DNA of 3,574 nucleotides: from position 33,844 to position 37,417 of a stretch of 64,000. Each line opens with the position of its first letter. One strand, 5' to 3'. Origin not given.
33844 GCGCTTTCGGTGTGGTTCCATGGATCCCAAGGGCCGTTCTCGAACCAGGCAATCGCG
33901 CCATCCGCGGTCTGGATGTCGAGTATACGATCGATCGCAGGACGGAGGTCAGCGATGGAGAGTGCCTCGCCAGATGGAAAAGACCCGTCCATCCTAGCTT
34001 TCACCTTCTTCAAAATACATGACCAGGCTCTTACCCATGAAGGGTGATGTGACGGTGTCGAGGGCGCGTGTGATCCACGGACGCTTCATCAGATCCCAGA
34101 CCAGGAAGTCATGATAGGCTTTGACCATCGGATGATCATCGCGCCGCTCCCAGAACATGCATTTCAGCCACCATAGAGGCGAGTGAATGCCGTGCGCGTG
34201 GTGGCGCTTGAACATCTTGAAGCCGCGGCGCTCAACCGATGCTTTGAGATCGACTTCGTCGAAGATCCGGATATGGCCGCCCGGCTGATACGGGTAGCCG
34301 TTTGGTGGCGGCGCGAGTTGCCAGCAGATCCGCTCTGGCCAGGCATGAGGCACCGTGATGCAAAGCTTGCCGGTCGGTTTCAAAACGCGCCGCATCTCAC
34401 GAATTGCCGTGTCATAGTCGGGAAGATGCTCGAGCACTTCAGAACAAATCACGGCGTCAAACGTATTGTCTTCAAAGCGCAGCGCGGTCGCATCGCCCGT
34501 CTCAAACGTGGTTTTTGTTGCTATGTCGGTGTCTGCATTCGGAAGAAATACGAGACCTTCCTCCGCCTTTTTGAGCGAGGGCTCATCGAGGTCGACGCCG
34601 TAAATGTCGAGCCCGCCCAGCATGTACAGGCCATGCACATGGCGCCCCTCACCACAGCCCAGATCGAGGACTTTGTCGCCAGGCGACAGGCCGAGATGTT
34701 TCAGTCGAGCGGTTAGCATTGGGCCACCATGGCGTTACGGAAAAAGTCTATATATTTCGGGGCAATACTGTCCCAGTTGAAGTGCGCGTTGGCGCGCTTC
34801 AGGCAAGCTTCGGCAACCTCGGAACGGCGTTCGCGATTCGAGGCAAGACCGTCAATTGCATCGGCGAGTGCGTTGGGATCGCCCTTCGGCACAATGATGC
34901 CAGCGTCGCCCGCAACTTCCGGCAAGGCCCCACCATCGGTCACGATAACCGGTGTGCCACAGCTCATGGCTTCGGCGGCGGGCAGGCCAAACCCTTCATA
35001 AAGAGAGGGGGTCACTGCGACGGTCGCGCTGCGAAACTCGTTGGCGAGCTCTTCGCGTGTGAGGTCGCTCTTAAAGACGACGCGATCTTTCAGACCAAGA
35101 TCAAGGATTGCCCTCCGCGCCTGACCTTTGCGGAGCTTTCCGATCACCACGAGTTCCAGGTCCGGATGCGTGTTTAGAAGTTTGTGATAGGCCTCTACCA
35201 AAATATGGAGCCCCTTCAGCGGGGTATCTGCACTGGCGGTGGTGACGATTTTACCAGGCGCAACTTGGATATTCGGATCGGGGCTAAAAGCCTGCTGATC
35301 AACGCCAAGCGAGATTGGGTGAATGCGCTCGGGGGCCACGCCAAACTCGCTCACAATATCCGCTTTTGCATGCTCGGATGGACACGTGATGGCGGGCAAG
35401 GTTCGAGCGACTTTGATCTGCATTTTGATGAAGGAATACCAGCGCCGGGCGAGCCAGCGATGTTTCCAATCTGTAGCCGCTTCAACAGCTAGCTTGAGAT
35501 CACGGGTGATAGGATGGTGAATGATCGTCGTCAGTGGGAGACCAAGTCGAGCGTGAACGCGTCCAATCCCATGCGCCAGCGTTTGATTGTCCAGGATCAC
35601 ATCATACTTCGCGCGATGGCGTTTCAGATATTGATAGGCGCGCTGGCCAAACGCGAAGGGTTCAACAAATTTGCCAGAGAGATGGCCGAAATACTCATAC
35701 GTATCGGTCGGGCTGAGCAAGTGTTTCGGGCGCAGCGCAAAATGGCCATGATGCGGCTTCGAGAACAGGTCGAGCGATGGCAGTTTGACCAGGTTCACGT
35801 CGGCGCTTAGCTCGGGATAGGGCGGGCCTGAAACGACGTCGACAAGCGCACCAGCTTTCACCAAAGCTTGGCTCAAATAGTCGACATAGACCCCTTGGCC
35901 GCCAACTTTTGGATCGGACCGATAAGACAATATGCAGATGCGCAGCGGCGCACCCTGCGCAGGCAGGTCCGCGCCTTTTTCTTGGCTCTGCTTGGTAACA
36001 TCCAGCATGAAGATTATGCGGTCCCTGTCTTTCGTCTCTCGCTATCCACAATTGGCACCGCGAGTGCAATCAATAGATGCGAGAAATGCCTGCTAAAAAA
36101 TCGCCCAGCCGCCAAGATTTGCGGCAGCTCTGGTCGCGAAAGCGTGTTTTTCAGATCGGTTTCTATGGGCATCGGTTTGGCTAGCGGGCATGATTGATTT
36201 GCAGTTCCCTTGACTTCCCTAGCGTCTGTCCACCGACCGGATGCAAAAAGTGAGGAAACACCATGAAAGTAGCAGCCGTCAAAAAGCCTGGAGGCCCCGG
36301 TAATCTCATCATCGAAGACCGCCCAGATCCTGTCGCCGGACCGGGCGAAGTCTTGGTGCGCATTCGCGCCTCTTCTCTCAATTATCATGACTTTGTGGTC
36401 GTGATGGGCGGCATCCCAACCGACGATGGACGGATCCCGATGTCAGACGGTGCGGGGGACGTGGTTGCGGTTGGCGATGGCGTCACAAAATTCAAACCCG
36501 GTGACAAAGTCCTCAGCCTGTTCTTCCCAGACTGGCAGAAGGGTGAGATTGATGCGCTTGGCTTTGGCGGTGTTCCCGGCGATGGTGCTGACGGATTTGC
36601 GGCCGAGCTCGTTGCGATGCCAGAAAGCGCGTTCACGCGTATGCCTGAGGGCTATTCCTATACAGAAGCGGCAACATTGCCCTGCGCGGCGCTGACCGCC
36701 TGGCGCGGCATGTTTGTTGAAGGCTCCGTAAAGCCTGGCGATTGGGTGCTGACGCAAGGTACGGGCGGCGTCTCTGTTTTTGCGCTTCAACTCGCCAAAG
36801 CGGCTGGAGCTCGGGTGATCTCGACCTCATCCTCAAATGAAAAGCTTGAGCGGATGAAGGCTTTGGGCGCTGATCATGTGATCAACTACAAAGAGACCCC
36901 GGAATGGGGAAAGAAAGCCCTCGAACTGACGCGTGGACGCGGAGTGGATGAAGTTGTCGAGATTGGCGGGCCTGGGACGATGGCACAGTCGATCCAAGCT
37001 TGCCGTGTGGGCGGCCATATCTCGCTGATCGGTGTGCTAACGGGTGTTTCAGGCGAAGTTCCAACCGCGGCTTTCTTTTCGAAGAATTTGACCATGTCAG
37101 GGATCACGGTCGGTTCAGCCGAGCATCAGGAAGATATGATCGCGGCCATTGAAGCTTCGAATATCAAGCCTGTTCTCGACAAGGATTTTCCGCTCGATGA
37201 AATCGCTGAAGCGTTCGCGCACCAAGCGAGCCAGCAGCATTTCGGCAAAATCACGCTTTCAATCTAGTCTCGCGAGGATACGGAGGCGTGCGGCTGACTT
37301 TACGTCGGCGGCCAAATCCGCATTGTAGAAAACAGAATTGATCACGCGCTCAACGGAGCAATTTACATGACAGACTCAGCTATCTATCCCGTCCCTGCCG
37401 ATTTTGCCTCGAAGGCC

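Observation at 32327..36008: Mycobacterial methylmannose-polysaccharide (MMP)-like four-gene set in a proteobacterium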

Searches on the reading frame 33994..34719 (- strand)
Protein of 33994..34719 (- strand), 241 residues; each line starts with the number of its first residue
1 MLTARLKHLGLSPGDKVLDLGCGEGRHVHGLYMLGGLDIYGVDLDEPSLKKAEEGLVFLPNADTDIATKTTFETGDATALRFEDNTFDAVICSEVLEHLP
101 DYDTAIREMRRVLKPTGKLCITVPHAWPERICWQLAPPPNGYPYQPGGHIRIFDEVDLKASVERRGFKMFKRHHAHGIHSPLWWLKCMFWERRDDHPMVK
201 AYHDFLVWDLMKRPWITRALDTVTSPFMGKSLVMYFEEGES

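Call 3: search_protein_families(library=pfam, proteins=[window:33994-34719:-], max_evalue=0.01)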
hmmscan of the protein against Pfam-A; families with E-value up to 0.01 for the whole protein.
window:33994-34719:- (241 aa): 13 families
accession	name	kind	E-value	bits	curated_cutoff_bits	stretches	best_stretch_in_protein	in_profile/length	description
PF08241.18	Methyltransf_11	-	8.5e-24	84.5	21.2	1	18-121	1-95/95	Methyltransferase domain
PF13847.12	Methyltransf_31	-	1.7e-23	83.3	27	1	12-125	2-113/145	Methyltransferase domain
PF13649.12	Methyltransf_25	-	7.2e-21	75.1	27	1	17-117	1-97/97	Methyltransferase domain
PF13489.12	Methyltransf_23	-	9.4e-20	71.4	27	1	11-169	20-161/164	Methyltransferase domain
PF08242.18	Methyltransf_12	-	1.3e-15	58.3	30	1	18-119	1-98/98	Methyltransferase domain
PF01209.24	Ubie_methyltran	-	1.9e-12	47.4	20.1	1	10-121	44-151/233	ubiE/COQ5 methyltransferase family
PF07021.18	MetW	-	1.7e-06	28.2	21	1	12-135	12-121/193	Methionine biosynthesis protein MetW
PF02353.26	CMAS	-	7.6e-06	25.9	27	1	5-121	54-164/273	Mycolic acid cyclopropane synthetase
PF01728.25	FtsJ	-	0.00022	21.6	24.1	1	7-92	14-97/181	FtsJ-like methyltransferase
PF06325.19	PrmA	-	0.00069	19.6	22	1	12-93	160-233/296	Ribosomal protein L11 methyltransferase (PrmA)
PF03848.20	TehB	-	0.001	19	20.4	1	12-55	30-71/193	Tellurite resistance protein TehB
PF01739.24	CheR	-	0.0093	15.9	27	0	64-121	114-173/195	CheR methyltransferase, SAM binding domain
PF05148.21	Methyltransf_8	-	0.0099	16.2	27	0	71-121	107-156/219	Hypothetical methyltransferase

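Call 4: search_protein_families(library=ncbifam, proteins=[window:33994-34719:-], max_evalue=0.01)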
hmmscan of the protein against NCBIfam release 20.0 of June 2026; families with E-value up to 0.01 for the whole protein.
window:33994-34719:- (241 aa): 46 families (the best 25 are shown)
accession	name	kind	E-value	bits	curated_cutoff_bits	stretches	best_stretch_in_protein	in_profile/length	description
NF045667.1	MTase_DVU1556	equivalog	4.1e-20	72.1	155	1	6-122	15-120/213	DVU_1556 family methyltransferase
TIGR01934.1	MenG_MenH_UbiE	subfamily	7.6e-15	54.8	158.35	1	7-121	33-141/223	ubiquinone/menaquinone biosynthesis methyltransferase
NF041536.1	ArsM_DUF2284_UU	exception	8.3e-15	54.1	575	1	12-122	75-181/459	arsenite methyltransferase/DUF2284 domain selenoprotein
NF047649.1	MTase_UXPK_star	exception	1.8e-14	53.4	460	1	11-121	75-181/283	methyltransferase/UXPK-star double selenoprotein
NF001241.0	PRK00216.1-2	equivalog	4.1e-14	52.8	327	1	7-122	45-148/231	demethylmenaquinone methyltransferase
NF041537.1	ArsM_AhpD_UU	exception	1e-13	50.8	510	1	11-121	74-180/345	arsenite methyltransferase/AhpD domain selenoprotein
NF043040.1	corrin_prot_MT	hypoth_equivalog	3e-13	49.7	180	1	12-133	40-162/216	corrinoid protein-associated methyltransferase CpaM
NF008823.0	PRK11873.1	subfamily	4e-13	49.5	263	1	10-121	74-181/272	arsenite methyltransferase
NF001244.0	PRK00216.1-5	equivalog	1.2e-12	47.6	216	1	6-121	41-153/236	bifunctional demethylmenaquinone methyltransferase/2-methoxy-6-polyprenyl-1,4-benzoquinol methylase UbiE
NF045882.1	PLipidMtase_Leg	equivalog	2.1e-12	47.3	390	1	16-121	45-143/207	phospholipid N-methyltransferase PmtA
NF001243.0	PRK00216.1-4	equivalog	2.4e-12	46.7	235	1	6-121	40-152/237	demethylmenaquinone methyltransferase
TIGR01983.1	UbiG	equivalog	9.7e-12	44.7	102.95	1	14-122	50-152/228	bifunctional 2-polyprenyl-6-hydroxyphenol methylase/3-demethylubiquinol 3-O-methyltransferase UbiG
TIGR02752.1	MenG_heptapren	equivalog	2.2e-11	43.8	419.85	1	6-121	38-150/231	demethylmenaquinone methyltransferase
NF001240.0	PRK00216.1-1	equivalog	3.8e-11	42.5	378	1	9-121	59-168/251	bifunctional demethylmenaquinone methyltransferase/2-methoxy-6-polyprenyl-1,4-benzoquinol methylase UbiE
TIGR02072.1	BioC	equivalog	5.2e-11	42.8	184.95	1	3-122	24-133/244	malonyl-ACP O-methyltransferase BioC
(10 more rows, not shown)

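Call 5: search_solved_structures(query=window:33994-34719:-, max_evalue=0.001, show_alignments=2)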
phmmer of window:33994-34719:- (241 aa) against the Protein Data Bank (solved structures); distinct sequences matched with E-value up to 0.001: 33.
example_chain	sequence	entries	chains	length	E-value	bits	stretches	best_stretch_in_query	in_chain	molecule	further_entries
3bus_A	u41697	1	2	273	7.6e-16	61.4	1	9-121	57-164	Methyltransferase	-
8zc8_A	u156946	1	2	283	1.6e-13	53.8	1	7-122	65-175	MitM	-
21zq_A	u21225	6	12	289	1.6e-13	53.8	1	7-122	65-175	MitM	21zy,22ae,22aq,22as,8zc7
6uak_A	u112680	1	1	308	9.6e-13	51.2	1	10-120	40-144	SAM dependent methyltransferase LahSB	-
5wp5_A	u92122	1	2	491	1.4e-11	47.4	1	9-122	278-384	Phosphomethylethanolamine N-methyltransferase 2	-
1ve3_A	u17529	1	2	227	2.6e-11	46.5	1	14-120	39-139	hypothetical protein PH0226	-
5wp4_A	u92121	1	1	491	1.4e-10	44.1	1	7-122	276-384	Phosphoethanolamine N-methyltransferase 1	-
6uv6_A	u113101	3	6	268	1.9e-10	43.7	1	13-121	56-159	D-glucose O-methyltransferase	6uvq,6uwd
4ine_A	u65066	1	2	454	4.5e-10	42.5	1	11-123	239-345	Protein PMT-2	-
4krh_A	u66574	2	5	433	9.6e-10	41.4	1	6-123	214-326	Phosphoethanolamine N-methyltransferase 2 | Phospholethanolamine N-methyltransferase 2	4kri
3sm3_A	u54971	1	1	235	1.6e-09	40.7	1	8-120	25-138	SAM-dependent methyltransferases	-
3mgg_A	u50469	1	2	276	2.5e-09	40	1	12-121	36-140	Methyltransferase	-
3l8d_A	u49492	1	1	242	3.4e-08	36.3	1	16-126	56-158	Methyltransferase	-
5gm1_A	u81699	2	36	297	7.6e-08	35.2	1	11-122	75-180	O-methylransferase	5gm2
4pne_A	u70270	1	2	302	1.5e-07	34.2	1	11-122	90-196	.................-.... protein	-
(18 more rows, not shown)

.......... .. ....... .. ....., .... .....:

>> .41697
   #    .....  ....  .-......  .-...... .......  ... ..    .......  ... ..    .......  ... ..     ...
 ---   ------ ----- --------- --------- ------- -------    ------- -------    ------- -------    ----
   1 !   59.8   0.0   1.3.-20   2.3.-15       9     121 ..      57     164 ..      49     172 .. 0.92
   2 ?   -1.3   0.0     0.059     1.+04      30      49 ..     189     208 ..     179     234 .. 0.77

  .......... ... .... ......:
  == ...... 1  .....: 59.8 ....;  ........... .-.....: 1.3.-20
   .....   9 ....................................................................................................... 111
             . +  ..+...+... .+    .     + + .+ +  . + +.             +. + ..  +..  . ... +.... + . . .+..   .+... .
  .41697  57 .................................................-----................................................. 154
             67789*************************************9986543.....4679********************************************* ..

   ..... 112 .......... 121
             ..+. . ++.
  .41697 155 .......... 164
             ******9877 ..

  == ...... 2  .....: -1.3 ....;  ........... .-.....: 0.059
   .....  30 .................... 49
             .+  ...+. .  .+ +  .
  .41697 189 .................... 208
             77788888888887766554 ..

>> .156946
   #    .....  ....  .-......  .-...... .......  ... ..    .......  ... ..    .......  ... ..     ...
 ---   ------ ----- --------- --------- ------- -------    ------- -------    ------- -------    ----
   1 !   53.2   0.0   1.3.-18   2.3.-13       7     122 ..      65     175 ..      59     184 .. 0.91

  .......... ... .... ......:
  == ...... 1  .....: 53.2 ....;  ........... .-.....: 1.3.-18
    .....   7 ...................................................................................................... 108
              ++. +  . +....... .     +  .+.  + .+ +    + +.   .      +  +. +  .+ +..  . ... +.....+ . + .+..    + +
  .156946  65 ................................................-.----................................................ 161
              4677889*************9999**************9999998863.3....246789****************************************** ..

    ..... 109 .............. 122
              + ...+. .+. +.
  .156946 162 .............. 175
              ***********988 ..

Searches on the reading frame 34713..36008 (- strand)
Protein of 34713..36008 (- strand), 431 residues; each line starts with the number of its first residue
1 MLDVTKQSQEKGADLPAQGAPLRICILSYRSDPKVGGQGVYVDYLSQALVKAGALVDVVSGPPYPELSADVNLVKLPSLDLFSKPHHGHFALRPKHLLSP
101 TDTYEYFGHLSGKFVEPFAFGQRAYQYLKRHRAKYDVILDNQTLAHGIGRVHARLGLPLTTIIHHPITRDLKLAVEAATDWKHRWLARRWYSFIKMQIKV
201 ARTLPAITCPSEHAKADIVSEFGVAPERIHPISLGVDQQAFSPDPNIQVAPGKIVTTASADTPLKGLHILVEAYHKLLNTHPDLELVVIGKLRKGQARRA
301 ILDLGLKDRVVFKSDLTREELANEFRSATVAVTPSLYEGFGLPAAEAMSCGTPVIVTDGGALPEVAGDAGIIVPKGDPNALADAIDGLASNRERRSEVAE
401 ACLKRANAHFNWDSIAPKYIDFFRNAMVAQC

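Call 3: search_protein_families(library=pfam, proteins=[window:34713-36008:-], max_evalue=0.01)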
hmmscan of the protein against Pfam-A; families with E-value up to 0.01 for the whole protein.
window:34713-36008:- (431 aa): 6 families
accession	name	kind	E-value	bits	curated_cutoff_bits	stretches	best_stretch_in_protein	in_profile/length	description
PF00534.26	Glycos_transf_1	-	2.1e-33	115.7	26.4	1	253-401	16-168/172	Glycosyl transferases group 1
PF13692.12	Glyco_trans_1_4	-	1.6e-30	106.7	27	1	253-391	3-142/142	Glycosyl transferases group 1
PF13439.12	Glyco_transf_4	-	3e-19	70.1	28.5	1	35-238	1-168/170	Glycosyltransferase Family 4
PF20706.3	GT4-conflict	-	3.4e-19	69.5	26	1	226-416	171-382/385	Family 4 Glycosyltransferase in conflict systems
PF13579.12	Glyco_trans_4_4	-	4.4e-11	43.8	29.7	1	36-235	1-158/158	Glycosyl transferase 4-like domain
PF13524.12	Glyco_trans_1_2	-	1.6e-08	35.1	25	1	279-418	10-141/144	Glycosyl transferase-like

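Call 4: search_protein_families(library=ncbifam, proteins=[window:34713-36008:-], max_evalue=0.01)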
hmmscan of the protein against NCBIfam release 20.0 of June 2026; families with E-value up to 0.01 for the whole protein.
window:34713-36008:- (431 aa): 36 families (the best 25 are shown)
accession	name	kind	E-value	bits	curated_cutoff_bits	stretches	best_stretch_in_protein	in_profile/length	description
TIGR03449.1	mycothiol_MshA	equivalog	9.5e-29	100.5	462.5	1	126-428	94-405/406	D-inositol-3-phosphate glycosyltransferase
NF041876.1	EPS_EpsE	equivalog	1.9e-25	90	400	1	223-414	182-384/389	exopolysaccharide biosynthesis GT4 family glycosyltransferase EpsE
TIGR03088.1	stp2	hypoth_equivalog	4.5e-22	78.6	409.05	1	178-425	121-372/374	TIGR03088 family PEP-CTERM/XrtA system glycosyltransferase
TIGR02149.1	glgA_Coryne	subfamily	3.2e-21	75.9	302.4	1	207-425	148-389/391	glycogen synthase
TIGR03999.1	thiol_BshA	equivalog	3e-20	72.5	273.7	1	206-426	147-373/375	N-acetyl-alpha-D-glucosaminyl L-malate synthase BshA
TIGR04047.1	MSMEG_0565_glyc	hypoth_equivalog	1.3e-18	67.2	259.85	1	199-424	134-372/373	MSMEG_0565 family glycosyltransferase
NF053787.1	GlcN_PG_synth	equivalog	4e-17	62.1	480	1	205-424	145-357/361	N-acetylglucosaminyl phosphatidylglycerol synthase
NF038298.1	EPS_HpsO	equivalog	4.9e-17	61.8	575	1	216-425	158-386/388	hormogonium polysaccharide biosynthesis glycosyltransferase HpsO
NF038295.1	EPS_HpsP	equivalog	5.1e-16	58.6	550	1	190-425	142-386/388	hormogonium polysaccharide biosynthesis glycosyltransferase HpsP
TIGR04063.1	stp3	hypoth_equivalog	3.1e-14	52.7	442.05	1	194-425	148-394/397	TIGR04063 family PEP-CTERM/XrtA system glycosyltransferase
NF041010.1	glycosy_Agl16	equivalog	1.3e-13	50.5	575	1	195-424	125-349/352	glycosylation protein Agl16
TIGR02095.1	glgA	subfamily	5.2e-13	48.5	328.45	1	263-425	305-476/477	glycogen/starch synthase, ADP-glucose type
TIGR04157.1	glyco_rSAM_CFB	subfamily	4.3e-12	45.7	400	1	264-368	239-341/406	TIGR04157 family glycosyltransferase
TIGR02472.1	sucr_P_syn_N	equivalog_domain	2.1e-11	43.3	576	1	327-421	340-436/439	sucrose-phosphate synthase, putative, glycosyltransferase domain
NF012028.0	PRK15484.1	subfamily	2.2e-11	43.5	618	1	252-421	193-373/380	lipopolysaccharide N-acetylglucosaminyltransferase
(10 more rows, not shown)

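Call 7: search_solved_structures(query=window:34713-36008:-, max_evalue=0.001, show_alignments=1)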
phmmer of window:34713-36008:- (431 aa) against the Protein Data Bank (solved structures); distinct sequences matched with E-value up to 0.001: 62 (the best 60 are shown).
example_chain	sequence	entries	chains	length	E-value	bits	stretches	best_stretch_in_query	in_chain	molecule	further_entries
7qsg_A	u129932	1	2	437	4.5e-84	286.2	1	17-427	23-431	D-inositol 3-phosphate glycosyltransferase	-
6kih_A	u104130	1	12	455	6.8e-21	78.1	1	300-428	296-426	Tll1590 protein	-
3c48_A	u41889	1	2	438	1.1e-18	70.8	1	208-427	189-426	Predicted glycosyltransferases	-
3c4q_A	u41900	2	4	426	2.2e-18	69.8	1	208-427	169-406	Predicted glycosyltransferases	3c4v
4n9w_A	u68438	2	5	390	3.9e-15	59.1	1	232-419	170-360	GDP-mannose-dependent alpha-(1-2)-phosphatidylinositol mannosyltransferase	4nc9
2gej_A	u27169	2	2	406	6.9e-15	58.3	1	232-419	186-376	PHOSPHATIDYLINOSITOL MANNOSYLTRANSFERASE (PimA)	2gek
6tvp_A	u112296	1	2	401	3e-13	52.9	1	177-425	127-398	Alpha-maltose-1-phosphate synthase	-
2bis_A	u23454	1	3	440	5.2e-13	52.1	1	262-424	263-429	GLGA GLYCOGEN SYNTHASE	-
3fro_A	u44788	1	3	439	5.7e-13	52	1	262-424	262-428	GlgA glycogen synthase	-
3l01_A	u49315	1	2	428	1.2e-12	51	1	262-422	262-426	GlgA glycogen synthase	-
5i45_A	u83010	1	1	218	8.4e-12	48.1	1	235-400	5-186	Glycosyl transferases group 1 family protein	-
3oka_A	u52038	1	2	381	2e-11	46.9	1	201-419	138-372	GDP-mannose-dependent alpha-(1-6)-phosphatidylinositol monomannoside mannosyltransferase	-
3okc_A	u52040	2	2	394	2.1e-11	46.8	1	201-419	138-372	GDP-mannose-dependent alpha-(1-6)-phosphatidylinositol monomannoside mannosyltransferase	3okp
9m88_C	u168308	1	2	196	1.7e-10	43.9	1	261-407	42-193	Glycogen synthase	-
2bfw_A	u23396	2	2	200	1.8e-10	43.8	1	261-407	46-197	GLGA GLYCOGEN SYNTHASE | PGS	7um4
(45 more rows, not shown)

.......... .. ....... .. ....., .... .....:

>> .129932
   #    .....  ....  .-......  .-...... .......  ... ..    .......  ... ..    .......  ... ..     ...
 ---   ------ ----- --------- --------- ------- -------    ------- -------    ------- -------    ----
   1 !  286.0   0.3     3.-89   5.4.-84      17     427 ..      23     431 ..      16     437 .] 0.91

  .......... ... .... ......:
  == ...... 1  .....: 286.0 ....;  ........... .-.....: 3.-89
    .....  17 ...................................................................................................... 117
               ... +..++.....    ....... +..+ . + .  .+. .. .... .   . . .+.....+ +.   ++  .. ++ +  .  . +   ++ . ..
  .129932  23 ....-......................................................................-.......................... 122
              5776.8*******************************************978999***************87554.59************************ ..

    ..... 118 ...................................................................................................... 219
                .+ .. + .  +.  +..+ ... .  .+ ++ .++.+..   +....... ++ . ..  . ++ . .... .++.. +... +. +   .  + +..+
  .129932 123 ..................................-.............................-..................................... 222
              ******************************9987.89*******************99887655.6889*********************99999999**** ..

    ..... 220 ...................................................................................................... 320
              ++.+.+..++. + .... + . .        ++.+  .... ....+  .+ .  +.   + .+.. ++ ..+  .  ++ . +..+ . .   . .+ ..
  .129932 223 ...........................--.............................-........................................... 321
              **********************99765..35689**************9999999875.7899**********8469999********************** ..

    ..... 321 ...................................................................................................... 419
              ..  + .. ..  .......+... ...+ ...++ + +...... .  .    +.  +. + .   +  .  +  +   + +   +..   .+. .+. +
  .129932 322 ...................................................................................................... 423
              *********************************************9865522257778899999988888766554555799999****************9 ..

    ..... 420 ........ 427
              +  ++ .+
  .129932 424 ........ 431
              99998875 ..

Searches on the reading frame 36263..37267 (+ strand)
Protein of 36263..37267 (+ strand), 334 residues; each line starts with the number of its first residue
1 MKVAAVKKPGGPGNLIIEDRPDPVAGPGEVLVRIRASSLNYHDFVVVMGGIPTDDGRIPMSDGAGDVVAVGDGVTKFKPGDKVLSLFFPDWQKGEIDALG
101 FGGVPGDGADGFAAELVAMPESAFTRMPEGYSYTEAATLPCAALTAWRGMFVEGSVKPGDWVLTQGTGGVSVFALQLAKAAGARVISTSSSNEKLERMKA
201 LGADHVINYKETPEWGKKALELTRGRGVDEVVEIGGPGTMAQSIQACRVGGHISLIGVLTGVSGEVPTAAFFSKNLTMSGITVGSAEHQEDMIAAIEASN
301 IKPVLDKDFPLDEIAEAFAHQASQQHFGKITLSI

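Call 50: search_protein_families(library=pfam, proteins=[window:36263-37267:+], max_evalue=0.00001)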
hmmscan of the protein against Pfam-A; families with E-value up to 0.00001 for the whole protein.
window:36263-37267:+ (334 aa): 3 families
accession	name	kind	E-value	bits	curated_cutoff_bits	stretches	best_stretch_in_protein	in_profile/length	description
PF00107.32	ADH_zinc_N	-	3.3e-30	105.1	31.8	1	169-296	1-127/129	Zinc-binding dehydrogenase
PF13602.12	ADH_zinc_N_2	-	7.6e-19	69.4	27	1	201-330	1-132/134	Zinc-binding dehydrogenase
PF08240.17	ADH_N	-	1.5e-15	57.7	23.5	1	26-128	1-103/104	Alcohol dehydrogenase GroES-like domain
